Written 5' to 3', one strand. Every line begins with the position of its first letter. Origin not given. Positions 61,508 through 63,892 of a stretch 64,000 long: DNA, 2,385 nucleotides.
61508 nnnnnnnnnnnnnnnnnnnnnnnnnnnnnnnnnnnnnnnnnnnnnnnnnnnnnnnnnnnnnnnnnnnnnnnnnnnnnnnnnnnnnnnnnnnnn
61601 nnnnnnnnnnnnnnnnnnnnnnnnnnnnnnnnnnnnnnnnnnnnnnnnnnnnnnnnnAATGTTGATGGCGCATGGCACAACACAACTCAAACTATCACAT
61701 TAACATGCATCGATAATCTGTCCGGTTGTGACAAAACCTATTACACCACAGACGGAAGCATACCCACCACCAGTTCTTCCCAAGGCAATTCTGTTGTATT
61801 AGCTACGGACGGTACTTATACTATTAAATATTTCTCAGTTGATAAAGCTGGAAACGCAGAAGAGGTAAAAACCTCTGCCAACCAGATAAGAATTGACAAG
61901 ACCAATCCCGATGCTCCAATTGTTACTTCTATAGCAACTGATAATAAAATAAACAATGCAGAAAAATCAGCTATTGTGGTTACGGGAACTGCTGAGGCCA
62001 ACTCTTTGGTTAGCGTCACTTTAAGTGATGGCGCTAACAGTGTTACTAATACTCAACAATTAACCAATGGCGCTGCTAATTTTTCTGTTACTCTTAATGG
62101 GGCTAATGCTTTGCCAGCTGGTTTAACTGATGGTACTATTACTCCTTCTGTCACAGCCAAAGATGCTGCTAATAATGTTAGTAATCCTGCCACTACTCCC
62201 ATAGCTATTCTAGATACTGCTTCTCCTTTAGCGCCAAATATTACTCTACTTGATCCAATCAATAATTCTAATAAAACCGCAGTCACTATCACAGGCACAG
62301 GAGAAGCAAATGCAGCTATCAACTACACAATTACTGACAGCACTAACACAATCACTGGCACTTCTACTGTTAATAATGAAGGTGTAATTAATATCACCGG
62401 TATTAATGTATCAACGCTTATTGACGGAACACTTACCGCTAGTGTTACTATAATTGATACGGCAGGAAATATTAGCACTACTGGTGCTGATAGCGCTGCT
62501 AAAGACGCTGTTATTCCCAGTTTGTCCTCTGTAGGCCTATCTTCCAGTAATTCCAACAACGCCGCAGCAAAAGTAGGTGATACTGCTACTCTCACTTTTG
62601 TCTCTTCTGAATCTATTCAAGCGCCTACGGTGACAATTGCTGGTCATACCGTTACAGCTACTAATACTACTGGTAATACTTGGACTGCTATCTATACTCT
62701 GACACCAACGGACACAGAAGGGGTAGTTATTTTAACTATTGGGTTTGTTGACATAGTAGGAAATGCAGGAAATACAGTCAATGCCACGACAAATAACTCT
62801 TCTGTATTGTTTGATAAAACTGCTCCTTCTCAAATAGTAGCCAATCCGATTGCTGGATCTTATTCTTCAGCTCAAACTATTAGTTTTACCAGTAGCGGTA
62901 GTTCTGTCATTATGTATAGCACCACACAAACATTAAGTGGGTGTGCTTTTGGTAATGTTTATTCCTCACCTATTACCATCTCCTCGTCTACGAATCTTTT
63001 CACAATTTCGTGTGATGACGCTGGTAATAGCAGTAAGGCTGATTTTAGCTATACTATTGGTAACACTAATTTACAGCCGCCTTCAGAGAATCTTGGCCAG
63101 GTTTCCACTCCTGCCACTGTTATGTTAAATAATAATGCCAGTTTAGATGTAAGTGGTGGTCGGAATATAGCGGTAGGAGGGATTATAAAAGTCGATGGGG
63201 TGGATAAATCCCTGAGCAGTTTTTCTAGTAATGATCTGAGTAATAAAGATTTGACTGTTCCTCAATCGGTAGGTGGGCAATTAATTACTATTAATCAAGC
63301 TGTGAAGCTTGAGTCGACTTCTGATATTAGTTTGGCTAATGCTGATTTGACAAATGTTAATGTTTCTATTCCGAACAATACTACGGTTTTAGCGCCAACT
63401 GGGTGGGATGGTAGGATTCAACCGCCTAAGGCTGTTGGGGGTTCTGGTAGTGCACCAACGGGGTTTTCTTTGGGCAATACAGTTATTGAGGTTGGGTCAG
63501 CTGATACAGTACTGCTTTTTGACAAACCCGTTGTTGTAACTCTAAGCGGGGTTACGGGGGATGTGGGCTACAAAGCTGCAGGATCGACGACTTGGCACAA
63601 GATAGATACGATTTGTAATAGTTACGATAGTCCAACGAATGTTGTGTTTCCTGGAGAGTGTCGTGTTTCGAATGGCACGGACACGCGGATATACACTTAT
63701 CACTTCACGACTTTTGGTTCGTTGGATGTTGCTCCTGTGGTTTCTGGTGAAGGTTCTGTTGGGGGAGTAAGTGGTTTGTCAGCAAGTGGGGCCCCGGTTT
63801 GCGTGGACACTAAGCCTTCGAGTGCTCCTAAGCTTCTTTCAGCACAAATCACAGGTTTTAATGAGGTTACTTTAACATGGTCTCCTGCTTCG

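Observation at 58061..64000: Giant (>1980 aa) surface protein with LTD, beta-helix and Ig-like arrays, missed by the ORF track because it has no stop in the window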

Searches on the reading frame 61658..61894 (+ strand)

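Call 89: search_protein_families(library=pfam, proteins=[window:61658-61894:+], max_evalue=1)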
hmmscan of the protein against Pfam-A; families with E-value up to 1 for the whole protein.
window:61658-61894:+ (79 aa): 6 families
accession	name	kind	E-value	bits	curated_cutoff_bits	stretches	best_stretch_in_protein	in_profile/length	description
PF13290.12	CHB_HEX_C_1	-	2.6e-11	43.7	22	1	8-72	7-67/67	Chitobiase/beta-hexosaminidase C-terminal domain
PF13287.12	Fn3_assoc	-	9.6e-08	32.5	23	1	21-72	10-56/59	Fn3 associated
PF16403.11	Bact_surface_Ig-like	-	0.0012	19.3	27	1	23-71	21-66/71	Bacterial surface protein, Ig-like domain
PF19077.6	Big_13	-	0.019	15.9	27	1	35-72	54-95/102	Bacterial Ig-like domain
PF24893.1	DUF7743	-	0.037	14.2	27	1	7-55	18-62/120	Domain of unknown function (DUF7743)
PF12245.14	Big_3_2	-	0.06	14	23.3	1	40-72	81-115/122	Bacterial Ig-like domain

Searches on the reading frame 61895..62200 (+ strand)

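Call 89: search_protein_families(library=pfam, proteins=[window:61895-62200:+], max_evalue=1)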
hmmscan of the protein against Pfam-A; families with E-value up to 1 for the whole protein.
window:61895-62200:+ (102 aa): 5 families
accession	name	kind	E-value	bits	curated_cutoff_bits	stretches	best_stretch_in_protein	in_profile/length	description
PF17936.7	Big_6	-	1.4e-05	25.6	27.6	1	22-101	10-79/83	Bacterial Ig domain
PF19077.6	Big_13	-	0.00066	20.6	27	1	15-99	19-94/102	Bacterial Ig-like domain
PF13860.13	FlgD_ig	-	0.0031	17.9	27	1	21-90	8-77/79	FlgD Ig-like domain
PF13750.12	Big_3_3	-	0.022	14.9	27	1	1-98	42-140/157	Bacterial Ig-like domain (group 3)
PF24303.1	DUF7485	-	0.078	12.9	27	1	9-95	112-197/284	Domain of unknown function (DUF7485)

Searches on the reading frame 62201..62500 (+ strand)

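Call 89: search_protein_families(library=pfam, proteins=[window:62201-62500:+], max_evalue=1)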
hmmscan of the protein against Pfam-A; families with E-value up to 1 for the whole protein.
window:62201-62500:+ (100 aa): 6 families
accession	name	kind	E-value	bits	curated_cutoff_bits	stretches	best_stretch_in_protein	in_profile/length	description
PF19077.6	Big_13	-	1.1e-06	29.5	27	1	23-94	24-93/102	Bacterial Ig-like domain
PF17936.7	Big_6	-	1.3e-06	29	27.6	1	24-94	11-76/83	Bacterial Ig domain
PF22815.2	CatAgl_D1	-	0.014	15.9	27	1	7-84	18-93/159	Alpha-1,3-glucanase catalytic domain D1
PF17882.6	SBD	-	0.068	13.9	20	1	30-64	37-70/76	OAA-family lectin sugar binding domain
PF16736.11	sCache_like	-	0.088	13.6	27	1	55-93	20-58/117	Single Cache-like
PF09136.16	Glucodextran_B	-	0.098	13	27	1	42-99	12-69/83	Glucodextranase, domain B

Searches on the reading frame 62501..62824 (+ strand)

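Call 89: search_protein_families(library=pfam, proteins=[window:62501-62824:+], max_evalue=1)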
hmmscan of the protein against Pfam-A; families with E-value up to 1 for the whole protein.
window:62501-62824:+ (108 aa): 2 families
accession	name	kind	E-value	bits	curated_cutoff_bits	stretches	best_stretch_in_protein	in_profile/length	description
PF19078.6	Big_12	-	6.3e-05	23.6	27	1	17-95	10-96/102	Bacterial Ig-like domain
PF18421.7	Peptidase_M23_N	-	0.11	12.9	25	1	38-77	16-55/73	Peptidase family M23 N-terminal domain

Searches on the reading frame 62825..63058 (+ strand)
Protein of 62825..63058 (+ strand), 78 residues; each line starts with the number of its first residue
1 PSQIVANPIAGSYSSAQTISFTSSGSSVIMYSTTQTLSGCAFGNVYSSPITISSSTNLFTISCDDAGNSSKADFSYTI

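Call 89: search_protein_families(library=pfam, proteins=[window:62825-63058:+], max_evalue=1)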
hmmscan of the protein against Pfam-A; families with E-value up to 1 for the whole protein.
window:62825-63058:+ (78 aa): 3 families
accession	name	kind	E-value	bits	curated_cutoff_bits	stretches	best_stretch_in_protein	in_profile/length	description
PF13290.12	CHB_HEX_C_1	-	3.5e-06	27.3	22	1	10-71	3-64/67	Chitobiase/beta-hexosaminidase C-terminal domain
PF20487.3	DUF6726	-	0.021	15.2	27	1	29-55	7-33/58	Family of unknown function (DUF6726)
PF13287.12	Fn3_assoc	-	0.049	14.2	23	1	43-71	25-53/59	Fn3 associated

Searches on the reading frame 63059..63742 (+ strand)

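Call 15: search_protein_families(library=pfam, proteins=[window:63062-63742:+], max_evalue=1)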
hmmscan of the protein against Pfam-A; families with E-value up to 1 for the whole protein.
seq(227 aa): 2 families
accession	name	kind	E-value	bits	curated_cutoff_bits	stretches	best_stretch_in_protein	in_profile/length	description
PF00983.24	Tymo_coat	-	0.016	15.4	25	0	13-44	82-113/179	Tymovirus coat protein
PF18914.6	DUF5666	-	0.26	12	27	0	61-110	9-55/60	Domain of unknown function (DUF5666)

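Call 18: search_protein_families(library=ncbifam, proteins=[window:63062-63742:+], max_evalue=10)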
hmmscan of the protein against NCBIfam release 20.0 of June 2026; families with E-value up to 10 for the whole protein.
seq(227 aa): 0 families

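Call 89: search_protein_families(library=pfam, proteins=[window:63059-63730:+], max_evalue=1)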
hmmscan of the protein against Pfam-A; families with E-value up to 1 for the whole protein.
window:63059-63730:+ (224 aa): 2 families
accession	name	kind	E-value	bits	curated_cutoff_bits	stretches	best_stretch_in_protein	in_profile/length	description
PF00983.24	Tymo_coat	-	0.016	15.5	25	0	14-45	82-113/179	Tymovirus coat protein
PF18914.6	DUF5666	-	0.25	12.1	27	0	62-111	9-55/60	Domain of unknown function (DUF5666)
